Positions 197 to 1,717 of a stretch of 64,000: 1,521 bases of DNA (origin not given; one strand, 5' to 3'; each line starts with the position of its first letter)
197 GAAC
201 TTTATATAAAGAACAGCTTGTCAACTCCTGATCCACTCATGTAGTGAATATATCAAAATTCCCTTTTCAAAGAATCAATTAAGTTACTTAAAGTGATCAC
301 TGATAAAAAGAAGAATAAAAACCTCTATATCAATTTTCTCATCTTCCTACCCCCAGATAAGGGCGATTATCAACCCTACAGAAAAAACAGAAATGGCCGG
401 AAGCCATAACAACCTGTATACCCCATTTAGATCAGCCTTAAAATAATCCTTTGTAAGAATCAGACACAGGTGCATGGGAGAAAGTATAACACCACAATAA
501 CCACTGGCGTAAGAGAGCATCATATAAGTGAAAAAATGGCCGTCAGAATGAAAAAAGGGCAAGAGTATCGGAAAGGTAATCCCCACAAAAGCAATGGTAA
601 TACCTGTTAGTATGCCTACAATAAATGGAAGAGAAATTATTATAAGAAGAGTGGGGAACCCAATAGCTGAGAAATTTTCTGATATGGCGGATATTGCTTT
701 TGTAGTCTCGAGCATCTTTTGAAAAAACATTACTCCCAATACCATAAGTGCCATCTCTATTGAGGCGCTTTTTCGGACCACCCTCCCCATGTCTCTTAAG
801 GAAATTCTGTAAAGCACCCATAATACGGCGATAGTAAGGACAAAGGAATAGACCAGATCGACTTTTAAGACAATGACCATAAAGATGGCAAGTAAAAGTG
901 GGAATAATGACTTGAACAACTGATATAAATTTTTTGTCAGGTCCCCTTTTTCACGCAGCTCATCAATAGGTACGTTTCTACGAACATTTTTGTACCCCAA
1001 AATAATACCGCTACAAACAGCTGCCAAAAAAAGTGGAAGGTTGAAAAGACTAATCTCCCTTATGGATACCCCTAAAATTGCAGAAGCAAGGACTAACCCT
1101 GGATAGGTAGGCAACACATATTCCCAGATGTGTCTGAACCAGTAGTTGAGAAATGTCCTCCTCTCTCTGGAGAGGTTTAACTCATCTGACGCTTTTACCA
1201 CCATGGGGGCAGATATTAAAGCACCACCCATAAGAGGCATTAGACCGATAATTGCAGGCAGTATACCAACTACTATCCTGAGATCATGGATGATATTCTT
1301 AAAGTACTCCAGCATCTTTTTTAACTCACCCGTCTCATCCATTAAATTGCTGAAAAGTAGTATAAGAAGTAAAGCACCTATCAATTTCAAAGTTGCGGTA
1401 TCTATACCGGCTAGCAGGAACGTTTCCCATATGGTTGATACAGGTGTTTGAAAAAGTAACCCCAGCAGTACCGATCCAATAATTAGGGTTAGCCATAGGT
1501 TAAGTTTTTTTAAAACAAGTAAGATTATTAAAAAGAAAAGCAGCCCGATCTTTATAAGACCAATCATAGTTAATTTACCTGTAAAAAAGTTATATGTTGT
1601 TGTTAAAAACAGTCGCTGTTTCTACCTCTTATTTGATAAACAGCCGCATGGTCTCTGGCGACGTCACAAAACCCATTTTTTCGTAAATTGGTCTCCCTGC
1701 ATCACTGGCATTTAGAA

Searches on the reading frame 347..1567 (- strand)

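Call 40: search_protein_families(library=ncbifam, proteins=[window:347-1567:-], max_evalue=1e-10)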
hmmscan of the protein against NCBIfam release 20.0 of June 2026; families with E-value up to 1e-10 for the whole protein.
window:347-1567:- (406 aa): 1 family
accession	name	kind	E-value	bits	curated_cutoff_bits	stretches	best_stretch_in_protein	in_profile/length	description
TIGR00529.1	AF0261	hypoth_equivalog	1.9e-78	264.5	378.4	1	10-402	8-384/387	TIGR00529 family membrane protein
